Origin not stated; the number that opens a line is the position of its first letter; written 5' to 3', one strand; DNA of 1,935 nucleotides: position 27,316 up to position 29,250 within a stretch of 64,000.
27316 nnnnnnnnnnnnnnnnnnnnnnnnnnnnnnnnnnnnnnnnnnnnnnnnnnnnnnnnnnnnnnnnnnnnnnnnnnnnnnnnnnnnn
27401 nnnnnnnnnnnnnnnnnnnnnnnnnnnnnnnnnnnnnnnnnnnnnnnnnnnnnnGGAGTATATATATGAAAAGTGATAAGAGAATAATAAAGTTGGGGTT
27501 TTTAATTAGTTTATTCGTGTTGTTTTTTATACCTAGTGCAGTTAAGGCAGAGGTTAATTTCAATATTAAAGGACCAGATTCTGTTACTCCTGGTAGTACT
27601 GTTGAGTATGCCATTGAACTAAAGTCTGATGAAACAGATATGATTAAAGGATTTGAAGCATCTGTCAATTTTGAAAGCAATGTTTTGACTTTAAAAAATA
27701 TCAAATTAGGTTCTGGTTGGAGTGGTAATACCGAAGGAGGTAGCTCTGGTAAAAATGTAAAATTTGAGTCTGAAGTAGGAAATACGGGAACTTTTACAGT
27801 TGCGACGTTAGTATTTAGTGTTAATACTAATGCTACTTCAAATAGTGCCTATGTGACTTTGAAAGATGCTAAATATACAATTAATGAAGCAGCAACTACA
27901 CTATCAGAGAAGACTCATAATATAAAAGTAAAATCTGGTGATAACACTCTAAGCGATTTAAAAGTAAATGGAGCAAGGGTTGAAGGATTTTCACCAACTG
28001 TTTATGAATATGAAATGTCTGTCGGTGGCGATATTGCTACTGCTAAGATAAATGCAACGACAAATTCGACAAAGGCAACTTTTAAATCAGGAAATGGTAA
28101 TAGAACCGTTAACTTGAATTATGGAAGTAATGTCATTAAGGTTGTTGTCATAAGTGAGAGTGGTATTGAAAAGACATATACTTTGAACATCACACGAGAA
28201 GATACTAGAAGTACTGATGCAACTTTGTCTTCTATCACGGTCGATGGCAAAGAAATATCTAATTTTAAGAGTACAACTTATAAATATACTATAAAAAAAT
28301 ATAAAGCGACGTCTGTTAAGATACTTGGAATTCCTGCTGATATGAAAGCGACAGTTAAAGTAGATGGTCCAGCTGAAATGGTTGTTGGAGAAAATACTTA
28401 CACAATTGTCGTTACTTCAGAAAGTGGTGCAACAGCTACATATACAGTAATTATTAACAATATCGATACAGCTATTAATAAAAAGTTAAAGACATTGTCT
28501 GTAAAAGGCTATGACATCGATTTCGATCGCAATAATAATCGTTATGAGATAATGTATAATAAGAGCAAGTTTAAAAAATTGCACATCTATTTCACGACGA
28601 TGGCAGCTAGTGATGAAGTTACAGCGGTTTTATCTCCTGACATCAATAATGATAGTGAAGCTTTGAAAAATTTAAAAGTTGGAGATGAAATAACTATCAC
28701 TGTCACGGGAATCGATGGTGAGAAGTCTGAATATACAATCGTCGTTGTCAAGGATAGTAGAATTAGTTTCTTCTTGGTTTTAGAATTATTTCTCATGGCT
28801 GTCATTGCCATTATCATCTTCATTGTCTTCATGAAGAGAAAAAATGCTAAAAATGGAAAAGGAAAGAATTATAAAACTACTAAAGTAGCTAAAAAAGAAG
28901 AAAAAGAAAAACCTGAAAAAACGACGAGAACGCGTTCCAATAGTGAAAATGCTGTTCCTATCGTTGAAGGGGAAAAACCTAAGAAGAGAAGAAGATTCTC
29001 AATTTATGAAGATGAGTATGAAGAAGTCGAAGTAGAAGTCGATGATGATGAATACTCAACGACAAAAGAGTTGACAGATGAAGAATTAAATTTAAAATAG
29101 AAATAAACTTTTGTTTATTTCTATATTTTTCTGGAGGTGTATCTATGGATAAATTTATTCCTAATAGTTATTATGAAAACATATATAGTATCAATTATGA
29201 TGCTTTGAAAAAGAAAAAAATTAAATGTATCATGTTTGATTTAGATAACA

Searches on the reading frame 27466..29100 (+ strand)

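Call 47: search_protein_families(library=pfam, proteins=[window:27466-29100:+], max_evalue=0.001)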
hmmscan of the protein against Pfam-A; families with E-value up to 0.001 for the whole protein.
window:27466-29100:+ (544 aa): 2 families
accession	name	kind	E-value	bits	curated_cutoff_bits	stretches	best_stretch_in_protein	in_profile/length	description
PF12733.13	Cadherin-like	-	4.5e-21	75.5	24.2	2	162-245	1-89/89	Cadherin-like beta sandwich domain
PF00963.24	Cohesin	-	7.1e-05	23.5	24.1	1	31-145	2-127/139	Cohesin domain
